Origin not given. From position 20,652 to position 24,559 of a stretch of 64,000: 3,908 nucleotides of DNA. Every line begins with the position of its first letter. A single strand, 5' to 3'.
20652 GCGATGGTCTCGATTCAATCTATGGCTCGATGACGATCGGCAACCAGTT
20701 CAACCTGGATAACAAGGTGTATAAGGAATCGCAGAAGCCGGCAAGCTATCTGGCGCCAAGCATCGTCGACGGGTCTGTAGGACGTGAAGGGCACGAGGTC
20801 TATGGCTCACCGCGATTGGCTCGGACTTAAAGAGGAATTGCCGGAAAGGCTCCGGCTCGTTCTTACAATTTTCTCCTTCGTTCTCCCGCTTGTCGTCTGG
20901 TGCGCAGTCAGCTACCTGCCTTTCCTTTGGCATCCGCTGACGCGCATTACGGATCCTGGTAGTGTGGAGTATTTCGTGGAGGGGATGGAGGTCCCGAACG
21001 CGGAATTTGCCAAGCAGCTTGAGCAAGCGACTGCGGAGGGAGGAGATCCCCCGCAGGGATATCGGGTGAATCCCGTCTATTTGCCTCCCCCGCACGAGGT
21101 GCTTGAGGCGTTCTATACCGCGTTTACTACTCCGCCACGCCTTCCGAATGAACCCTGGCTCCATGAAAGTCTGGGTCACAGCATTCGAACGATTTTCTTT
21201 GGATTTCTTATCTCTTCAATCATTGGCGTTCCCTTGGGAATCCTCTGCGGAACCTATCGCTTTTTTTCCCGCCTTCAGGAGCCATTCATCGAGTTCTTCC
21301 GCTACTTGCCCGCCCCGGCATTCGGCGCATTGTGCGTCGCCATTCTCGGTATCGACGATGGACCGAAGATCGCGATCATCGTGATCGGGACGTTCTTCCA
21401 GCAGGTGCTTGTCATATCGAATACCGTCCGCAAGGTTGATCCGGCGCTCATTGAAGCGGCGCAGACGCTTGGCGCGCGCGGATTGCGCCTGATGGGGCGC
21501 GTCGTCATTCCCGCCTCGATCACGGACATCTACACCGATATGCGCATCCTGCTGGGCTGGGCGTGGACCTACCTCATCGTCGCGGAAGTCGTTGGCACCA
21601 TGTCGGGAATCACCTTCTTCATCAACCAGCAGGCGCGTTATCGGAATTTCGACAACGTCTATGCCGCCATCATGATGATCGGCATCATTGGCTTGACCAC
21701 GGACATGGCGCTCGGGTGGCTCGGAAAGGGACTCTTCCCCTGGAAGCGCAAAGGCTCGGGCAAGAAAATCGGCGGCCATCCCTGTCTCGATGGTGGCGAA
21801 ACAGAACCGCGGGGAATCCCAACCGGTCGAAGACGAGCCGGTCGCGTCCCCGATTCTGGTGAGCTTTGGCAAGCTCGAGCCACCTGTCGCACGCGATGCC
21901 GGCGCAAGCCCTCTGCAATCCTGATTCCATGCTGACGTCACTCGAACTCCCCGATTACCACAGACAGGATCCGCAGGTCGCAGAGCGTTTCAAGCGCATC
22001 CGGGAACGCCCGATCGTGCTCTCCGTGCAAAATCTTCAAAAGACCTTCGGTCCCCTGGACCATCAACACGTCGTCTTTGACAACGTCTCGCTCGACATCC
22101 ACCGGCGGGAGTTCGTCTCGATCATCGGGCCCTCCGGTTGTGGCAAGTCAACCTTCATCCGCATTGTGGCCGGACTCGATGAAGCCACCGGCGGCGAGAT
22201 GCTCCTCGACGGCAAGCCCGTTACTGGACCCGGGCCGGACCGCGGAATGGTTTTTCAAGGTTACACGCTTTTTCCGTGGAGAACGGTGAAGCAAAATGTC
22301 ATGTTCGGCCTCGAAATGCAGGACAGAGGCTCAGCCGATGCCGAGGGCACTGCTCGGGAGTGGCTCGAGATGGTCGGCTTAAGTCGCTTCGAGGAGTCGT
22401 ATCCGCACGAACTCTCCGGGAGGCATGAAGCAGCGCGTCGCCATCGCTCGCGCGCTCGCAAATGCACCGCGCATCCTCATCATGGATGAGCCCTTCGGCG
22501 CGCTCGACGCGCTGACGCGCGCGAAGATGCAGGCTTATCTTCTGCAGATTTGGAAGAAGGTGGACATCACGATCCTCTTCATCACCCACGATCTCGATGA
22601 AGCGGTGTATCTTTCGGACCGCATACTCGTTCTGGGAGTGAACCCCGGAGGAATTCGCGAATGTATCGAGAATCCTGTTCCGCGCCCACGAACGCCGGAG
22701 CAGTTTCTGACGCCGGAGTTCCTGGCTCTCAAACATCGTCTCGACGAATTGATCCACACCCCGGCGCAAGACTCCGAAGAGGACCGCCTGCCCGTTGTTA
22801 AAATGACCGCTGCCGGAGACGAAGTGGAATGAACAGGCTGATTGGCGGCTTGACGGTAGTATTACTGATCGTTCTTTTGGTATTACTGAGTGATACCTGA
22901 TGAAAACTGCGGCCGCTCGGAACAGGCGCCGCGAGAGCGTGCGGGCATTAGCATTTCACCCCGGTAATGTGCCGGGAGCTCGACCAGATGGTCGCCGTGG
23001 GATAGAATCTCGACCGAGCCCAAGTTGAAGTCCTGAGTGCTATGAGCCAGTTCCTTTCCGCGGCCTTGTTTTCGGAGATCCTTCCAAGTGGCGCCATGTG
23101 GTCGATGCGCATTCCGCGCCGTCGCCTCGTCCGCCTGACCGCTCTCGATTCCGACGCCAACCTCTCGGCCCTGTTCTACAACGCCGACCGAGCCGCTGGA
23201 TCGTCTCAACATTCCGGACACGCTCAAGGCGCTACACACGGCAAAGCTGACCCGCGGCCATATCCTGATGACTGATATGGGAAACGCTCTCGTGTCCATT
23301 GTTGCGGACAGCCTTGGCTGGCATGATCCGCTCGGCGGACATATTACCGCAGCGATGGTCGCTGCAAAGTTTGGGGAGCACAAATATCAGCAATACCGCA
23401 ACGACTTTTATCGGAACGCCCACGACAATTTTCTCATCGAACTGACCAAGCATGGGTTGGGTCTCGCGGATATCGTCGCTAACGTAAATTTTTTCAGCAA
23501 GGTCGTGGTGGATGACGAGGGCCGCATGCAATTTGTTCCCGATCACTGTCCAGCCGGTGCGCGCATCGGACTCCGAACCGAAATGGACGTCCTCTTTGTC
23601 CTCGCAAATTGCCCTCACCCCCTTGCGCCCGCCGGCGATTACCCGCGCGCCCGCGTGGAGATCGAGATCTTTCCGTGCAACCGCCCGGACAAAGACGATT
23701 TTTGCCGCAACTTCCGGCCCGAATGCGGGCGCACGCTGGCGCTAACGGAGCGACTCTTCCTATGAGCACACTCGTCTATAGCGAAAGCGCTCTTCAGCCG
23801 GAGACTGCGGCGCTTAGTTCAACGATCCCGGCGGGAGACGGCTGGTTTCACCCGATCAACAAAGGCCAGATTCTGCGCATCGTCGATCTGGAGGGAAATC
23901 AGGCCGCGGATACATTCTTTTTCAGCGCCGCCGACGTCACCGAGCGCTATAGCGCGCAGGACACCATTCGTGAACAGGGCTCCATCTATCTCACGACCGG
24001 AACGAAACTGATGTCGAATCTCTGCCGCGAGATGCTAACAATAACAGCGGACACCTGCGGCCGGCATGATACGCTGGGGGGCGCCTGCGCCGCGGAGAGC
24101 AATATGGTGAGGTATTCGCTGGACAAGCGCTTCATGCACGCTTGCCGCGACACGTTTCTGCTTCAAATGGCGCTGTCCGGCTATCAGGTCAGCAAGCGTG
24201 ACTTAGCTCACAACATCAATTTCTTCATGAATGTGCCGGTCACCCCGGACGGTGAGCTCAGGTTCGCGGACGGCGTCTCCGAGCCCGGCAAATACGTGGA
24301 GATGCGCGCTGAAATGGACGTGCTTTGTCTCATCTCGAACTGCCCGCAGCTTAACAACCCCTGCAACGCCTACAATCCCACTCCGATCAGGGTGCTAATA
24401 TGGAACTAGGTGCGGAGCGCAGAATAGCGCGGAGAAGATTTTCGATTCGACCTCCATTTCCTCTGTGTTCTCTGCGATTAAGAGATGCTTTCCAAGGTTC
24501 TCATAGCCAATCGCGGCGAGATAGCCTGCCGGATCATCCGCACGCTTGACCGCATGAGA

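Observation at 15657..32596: Contiguous ~17-kb block in which nearly every gene is broken by single-nucleotide frame changes; the block edges fall inside gatA and rnhC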

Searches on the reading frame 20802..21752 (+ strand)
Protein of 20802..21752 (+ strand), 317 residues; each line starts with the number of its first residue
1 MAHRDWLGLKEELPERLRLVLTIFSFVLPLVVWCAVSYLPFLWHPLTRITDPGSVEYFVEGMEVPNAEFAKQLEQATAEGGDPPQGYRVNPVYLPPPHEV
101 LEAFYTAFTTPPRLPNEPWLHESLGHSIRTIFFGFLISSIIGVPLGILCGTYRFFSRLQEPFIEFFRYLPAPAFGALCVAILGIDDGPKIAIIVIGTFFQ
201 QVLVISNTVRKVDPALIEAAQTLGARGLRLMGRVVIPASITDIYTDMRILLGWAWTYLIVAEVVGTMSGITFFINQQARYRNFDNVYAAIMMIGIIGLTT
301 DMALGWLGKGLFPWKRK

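Call 12: find_homologous_proteins(query=window:20802-21752:+, max_evalue=1e-50)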
Query seq(317 aa) (317 aa): 7792 proteins with E <= 1e-50 among 8000 candidates; the best 120 are listed.
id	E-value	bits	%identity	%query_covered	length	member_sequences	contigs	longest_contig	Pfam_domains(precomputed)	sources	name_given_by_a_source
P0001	6.1e-206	701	96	100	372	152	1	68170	PF00528.28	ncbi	-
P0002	3.4e-204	695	95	100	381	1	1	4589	PF00528.28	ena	-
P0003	5.9e-204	695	95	100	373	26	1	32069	PF00528.28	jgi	jgi:NitT/TauT family transport system permease protein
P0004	1.1e-196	671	92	99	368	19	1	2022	PF00528.28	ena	-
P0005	2.2e-196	670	92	100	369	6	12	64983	PF00528.28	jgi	jgi:NitT/TauT family transport system permease protein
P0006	2.4e-196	670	91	100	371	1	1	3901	PF00528.28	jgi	jgi:NitT/TauT family transport system permease protein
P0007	4.6e-195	665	91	100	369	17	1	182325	PF00528.28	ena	-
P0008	9.2e-195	664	91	100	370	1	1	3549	PF00528.28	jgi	jgi:NitT/TauT family transport system permease protein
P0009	1.1e-192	657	90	100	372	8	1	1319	PF00528.28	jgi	jgi:NitT/TauT family transport system permease protein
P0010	8.5e-192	655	90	100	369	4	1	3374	PF00528.28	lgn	-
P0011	1.2e-191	654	89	100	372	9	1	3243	PF00528.28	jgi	jgi:NitT/TauT family transport system permease protein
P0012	4.4e-191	652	89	100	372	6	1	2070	PF00528.28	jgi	jgi:NitT/TauT family transport system permease protein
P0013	4.6e-190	649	90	100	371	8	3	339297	PF00528.28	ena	-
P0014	2.1e-189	647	89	100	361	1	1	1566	PF00528.28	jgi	jgi:NitT/TauT family transport system permease protein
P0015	4.3e-189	646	88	100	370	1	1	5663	PF00528.28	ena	-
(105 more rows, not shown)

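Call 13: find_encoding_contigs(protein=P0001, flank=10000, max_places=6)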
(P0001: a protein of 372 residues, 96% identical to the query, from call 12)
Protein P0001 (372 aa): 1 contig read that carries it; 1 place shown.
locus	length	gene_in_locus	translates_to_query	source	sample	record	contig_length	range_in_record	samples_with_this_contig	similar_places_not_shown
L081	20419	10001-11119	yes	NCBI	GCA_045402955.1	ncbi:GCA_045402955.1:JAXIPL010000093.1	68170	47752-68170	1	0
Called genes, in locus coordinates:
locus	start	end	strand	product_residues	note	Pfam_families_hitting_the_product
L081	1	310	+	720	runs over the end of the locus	PF07719:TPR_2 (faint), PF13428:TPR_14 (faint), PF13432:TPR_16 (faint), PF13181:TPR_8 (faint), PF13424:TPR_12 (weak), PF00515:TPR_1 (weak), PF14559:TPR_19 (weak), PF13414:TPR_11, +3 more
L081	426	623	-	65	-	PF02597:ThiS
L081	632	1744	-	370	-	PF04055:Radical_SAM, PF06968:BATS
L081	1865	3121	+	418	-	PF00155:Aminotran_1_2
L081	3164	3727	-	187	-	PF00398:RrnaAD, PF13649:Methyltransf_25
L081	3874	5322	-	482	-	PF01425:Amidase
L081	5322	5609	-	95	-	PF02686:GatC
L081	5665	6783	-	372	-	PF00005:ABC_tran, PF02463:SMC_N (faint), PF17912:OB_MalK, PF08402:TOBE_2 (weak)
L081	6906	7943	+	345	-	PF22673:MCP-like_PDC_1, PF00196:GerE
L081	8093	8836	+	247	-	PF00117:GATase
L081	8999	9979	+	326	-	PF13379:NMT1_2, PF09084:NMT1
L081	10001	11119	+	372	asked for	PF00528:BPD_transp_1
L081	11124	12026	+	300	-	PF00005:ABC_tran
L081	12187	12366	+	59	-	PF08753:NikR_C (weak)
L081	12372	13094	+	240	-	PF09347:DUF1989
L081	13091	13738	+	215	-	PF09347:DUF1989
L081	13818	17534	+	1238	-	PF00289:Biotin_carb_N, PF02786:CPSase_L_D2, PF07478:Dala_Dala_lig_C, PF02785:Biotin_carb_C, PF02626:CT_A_B, PF02682:CT_C_D, PF00364:Biotin_lipoyl, PF25917:BSH_RND (weak)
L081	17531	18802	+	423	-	PF01425:Amidase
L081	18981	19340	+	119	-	PF01740:STAS, PF13466:STAS_2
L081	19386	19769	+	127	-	PF21986:AH_C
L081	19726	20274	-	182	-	PF16798:DUF5069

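Call 14: find_encoding_contigs(protein=P0003, flank=10000, max_places=6)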
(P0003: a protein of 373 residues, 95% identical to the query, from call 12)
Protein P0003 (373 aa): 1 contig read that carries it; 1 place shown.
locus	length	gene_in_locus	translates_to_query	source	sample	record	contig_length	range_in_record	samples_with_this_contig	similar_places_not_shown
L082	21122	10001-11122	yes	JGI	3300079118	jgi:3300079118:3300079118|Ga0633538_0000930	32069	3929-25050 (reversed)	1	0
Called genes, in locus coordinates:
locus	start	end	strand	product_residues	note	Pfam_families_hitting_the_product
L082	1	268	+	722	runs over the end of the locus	PF07719:TPR_2 (faint), PF13428:TPR_14 (faint), PF13432:TPR_16 (faint), PF13181:TPR_8 (faint), PF13424:TPR_12 (weak), PF00515:TPR_1 (weak), PF14559:TPR_19 (weak), PF13414:TPR_11, +4 more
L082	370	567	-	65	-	PF02597:ThiS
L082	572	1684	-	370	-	PF04055:Radical_SAM (weak), PF06968:BATS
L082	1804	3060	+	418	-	PF00155:Aminotran_1_2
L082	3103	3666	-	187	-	PF00398:RrnaAD, PF13649:Methyltransf_25 (weak)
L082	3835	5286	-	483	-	PF01425:Amidase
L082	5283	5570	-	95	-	PF02686:GatC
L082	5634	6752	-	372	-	PF00005:ABC_tran, PF02463:SMC_N (faint), PF17912:OB_MalK, PF08402:TOBE_2 (weak)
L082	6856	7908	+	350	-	PF22673:MCP-like_PDC_1, PF00196:GerE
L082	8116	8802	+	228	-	PF00117:GATase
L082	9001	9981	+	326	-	PF13379:NMT1_2, PF09084:NMT1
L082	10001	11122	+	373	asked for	PF00528:BPD_transp_1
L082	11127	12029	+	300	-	PF00005:ABC_tran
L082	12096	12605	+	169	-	PF08753:NikR_C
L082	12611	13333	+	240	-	PF09347:DUF1989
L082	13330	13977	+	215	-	PF09347:DUF1989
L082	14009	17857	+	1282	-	PF00289:Biotin_carb_N, PF02786:CPSase_L_D2, PF07478:Dala_Dala_lig_C, PF02785:Biotin_carb_C, PF02626:CT_A_B, PF02682:CT_C_D, PF00364:Biotin_lipoyl, PF25917:BSH_RND (weak)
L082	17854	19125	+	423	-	PF01425:Amidase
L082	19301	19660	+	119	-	PF01740:STAS, PF13466:STAS_2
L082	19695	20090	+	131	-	PF21986:AH_C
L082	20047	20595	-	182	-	PF16798:DUF5069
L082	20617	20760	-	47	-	-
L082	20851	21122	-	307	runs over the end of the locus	PF01351:RNase_HII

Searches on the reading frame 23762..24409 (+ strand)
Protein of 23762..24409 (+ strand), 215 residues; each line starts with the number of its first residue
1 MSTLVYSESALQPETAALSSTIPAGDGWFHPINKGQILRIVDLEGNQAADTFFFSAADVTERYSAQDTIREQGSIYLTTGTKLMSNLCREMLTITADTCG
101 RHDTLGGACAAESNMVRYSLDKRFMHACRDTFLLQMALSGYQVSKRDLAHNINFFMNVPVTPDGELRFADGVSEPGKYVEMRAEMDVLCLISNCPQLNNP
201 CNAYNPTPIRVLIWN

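Call 7: find_related_loci(query=window:23762-24406:+, collection=genome_contigs, flank=10000)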
Query seq(215 aa) (215 aa) in genome_contigs; peptide patterns used: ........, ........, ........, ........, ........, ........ (x = any residue, [..] = any of these).
600 stretches matched a pattern (row limit reached: there are more); 588 encode a relative of the query (tblastn E <= 1e-3); the best 80 are kept; 80 distinct loci.
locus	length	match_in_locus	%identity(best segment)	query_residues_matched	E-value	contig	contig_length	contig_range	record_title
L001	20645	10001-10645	93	1-215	7e-140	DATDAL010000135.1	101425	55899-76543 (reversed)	MAG TPA_asm: Terrimicrobiaceae bacterium isolate SMAG_U95 k141_1770146, whole genome shotgun sequence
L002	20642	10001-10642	88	1-214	2e-131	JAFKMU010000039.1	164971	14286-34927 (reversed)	MAG: Verrucomicrobia bacterium isolate SCN18_30_10_14_R3_B_61_17 SCN18_30_10_14_R3_B_scaffold_135, whole genome shotgun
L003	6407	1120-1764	80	1-215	2e-121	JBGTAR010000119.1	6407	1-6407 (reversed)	MAG: Terrimicrobiaceae bacterium isolate JTS-AC78 k141_2642603, whole genome shotgun sequence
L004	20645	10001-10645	81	1-215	9e-121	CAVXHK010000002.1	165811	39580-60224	MAG: uncultured Verrucomicrobiae bacterium isolate MFD03250.bin.1.133 genome assembly, contig: contig_16810, whole genom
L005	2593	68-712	80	1-215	8e-124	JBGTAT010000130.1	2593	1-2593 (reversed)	MAG: Terrimicrobiaceae bacterium isolate JTS-AC8 k141_534157, whole genome shotgun sequence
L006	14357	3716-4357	79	1-214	8e-116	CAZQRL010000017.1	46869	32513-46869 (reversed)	MAG TPA_asm: uncultured Chthoniobacteraceae bacterium isolate SRP290908_co2_15 genome assembly, contig: NODE_877_length_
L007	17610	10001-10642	79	1-214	1e-114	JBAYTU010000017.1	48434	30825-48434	MAG: Terrimicrobiaceae bacterium isolate SO_2016_LW3_16 scaffold01083_LW162_2016, whole genome shotgun sequence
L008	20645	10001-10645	78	1-215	1e-114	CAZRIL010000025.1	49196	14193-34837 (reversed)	MAG TPA_asm: uncultured Chthoniobacter sp. isolate SRP242652_co2_52 genome assembly, contig: NODE_876_length_49196_cov_9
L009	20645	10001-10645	80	1-215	2e-113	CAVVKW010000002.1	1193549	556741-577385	MAG: uncultured Verrucomicrobiae bacterium isolate MFD03250.bin.1.134 genome assembly, contig: contig_1635, whole genome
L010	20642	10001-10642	79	1-214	3e-112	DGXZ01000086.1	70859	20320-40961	MAG TPA_asm: Spartobacteria bacterium UBA5019 UBA5019_contig_2187, whole genome shotgun sequence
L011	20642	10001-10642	78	1-214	7e-111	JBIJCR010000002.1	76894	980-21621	MAG: Terrimicrobiaceae bacterium isolate ME2006-08-18D6_3300036398_group2_bin181 Rohwer_bin2587_scaffold_131_c1, whole g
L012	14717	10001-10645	72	1-215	9e-109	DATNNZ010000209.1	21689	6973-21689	MAG TPA_asm: Chthoniobacterales bacterium isolate SMAG_U11518 k141_499236, whole genome shotgun sequence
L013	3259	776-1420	71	1-215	3e-110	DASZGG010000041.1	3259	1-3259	MAG TPA_asm: Chthoniobacterales bacterium isolate SMAG_U6542 k141_4447557, whole genome shotgun sequence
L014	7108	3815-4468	73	1-215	2e-107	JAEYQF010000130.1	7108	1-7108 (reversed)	MAG: Verrucomicrobia bacterium isolate OH_CBB_226 k127_1173118, whole genome shotgun sequence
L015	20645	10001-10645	72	1-215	3e-106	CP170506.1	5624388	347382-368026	MAG: Chthoniobacteraceae bacterium isolate SH-KS-3 chromosome, complete genome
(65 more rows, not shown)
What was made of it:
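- Tried and rejected: The genome scan gave nothing closer than 93% (call 7).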

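Call 27: find_encoding_contigs(protein=window:23762-24409:+, flank=10000, max_places=10)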
Protein window:23762-24409:+ (215 aa): no gene with exactly this product is on record in the collection.

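Call 37: find_related_loci(query=window:23762-24406:+, collection=metagenome_contigs, flank=10000)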
Query window:23762-24406:+ (215 aa) in metagenome_contigs; peptide patterns used: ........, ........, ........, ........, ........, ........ (x = any residue, [..] = any of these).
600 stretches matched a pattern (row limit reached: there are more); 587 encode a relative of the query (tblastn E <= 1e-3); the best 80 are kept; 80 distinct loci.
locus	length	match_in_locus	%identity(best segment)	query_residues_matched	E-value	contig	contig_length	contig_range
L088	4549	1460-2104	89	1-215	9e-137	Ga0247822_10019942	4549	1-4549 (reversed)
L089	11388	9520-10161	88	1-214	8e-132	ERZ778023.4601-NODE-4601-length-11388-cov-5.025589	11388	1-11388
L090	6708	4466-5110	86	1-215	4e-130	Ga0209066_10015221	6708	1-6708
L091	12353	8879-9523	85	1-215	2e-128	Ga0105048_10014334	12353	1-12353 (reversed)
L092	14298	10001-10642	86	1-214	5e-128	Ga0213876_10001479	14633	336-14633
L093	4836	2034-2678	81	1-215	2e-123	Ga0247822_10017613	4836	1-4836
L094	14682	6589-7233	81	1-215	1e-121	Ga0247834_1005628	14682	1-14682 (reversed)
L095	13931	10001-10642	81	1-214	4e-121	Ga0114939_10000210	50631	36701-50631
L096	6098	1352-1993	81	1-214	1e-119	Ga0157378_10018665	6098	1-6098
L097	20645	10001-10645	80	1-215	6e-119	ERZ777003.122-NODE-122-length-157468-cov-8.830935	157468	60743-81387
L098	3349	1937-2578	78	1-214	2e-118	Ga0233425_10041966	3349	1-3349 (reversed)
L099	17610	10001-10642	79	1-214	5e-115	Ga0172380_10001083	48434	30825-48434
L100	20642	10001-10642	79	1-214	5e-112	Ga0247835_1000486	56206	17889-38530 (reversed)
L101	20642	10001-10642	77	1-214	1e-110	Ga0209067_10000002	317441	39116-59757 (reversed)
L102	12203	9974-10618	72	1-215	8e-110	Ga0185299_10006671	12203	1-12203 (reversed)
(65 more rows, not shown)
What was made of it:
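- Tried and rejected: The metagenome scan with DUF1989b gave nothing closer than 89% amino-acid identity (call 37).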
